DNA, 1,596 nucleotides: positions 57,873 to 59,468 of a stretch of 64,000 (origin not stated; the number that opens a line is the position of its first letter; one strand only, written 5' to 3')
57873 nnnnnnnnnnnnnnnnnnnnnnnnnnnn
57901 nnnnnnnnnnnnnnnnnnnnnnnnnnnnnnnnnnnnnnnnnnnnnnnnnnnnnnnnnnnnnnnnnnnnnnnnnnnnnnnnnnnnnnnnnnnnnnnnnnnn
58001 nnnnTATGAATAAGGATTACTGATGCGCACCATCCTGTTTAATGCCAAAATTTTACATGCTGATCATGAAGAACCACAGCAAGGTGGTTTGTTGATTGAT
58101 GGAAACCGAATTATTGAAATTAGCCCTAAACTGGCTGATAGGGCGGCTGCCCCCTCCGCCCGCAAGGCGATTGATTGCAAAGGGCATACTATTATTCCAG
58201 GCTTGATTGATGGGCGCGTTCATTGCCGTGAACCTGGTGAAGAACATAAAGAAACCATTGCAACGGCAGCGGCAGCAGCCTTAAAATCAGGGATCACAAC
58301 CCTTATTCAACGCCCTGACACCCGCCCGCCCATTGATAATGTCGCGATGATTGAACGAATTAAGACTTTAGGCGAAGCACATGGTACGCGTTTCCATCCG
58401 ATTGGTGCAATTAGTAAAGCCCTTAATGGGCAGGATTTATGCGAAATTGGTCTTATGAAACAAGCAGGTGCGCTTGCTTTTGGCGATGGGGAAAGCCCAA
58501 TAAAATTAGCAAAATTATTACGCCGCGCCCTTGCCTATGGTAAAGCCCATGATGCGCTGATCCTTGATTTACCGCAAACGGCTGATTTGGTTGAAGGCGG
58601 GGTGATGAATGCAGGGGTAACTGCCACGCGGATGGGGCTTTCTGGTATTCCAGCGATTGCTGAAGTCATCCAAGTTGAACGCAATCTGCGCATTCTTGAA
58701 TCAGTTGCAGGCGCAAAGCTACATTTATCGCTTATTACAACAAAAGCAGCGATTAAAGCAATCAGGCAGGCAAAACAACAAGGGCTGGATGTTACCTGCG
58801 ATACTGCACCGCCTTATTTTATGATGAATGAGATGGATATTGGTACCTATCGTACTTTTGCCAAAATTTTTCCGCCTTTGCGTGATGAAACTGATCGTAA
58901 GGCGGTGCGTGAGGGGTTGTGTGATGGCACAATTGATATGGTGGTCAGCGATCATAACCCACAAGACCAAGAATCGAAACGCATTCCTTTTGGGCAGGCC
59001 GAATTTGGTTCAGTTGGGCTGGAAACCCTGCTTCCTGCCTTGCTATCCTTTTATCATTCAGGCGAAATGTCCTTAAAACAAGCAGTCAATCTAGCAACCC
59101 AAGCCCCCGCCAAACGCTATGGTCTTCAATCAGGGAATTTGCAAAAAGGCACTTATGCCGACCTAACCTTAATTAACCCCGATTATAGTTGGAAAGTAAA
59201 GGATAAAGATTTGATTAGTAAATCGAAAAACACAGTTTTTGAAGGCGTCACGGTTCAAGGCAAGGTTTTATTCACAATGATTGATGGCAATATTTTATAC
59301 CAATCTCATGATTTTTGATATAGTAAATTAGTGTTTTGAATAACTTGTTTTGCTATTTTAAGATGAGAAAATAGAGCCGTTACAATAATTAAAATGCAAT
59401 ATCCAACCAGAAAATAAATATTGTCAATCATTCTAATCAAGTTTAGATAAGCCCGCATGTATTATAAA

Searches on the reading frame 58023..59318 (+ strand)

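Call 83: search_protein_families(library=pfam, proteins=[window:58023-59318:+], max_evalue=0.00001)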
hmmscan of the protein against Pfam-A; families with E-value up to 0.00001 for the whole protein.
window:58023-59318:+ (431 aa): 2 families
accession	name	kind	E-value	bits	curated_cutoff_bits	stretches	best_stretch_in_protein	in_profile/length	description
PF01979.26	Amidohydro_1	-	6e-23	82.1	25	1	288-424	228-344/345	Amidohydrolase family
PF07969.17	Amidohydro_3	-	3.3e-10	40.5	29.7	1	347-411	405-471/472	Amidohydrolase family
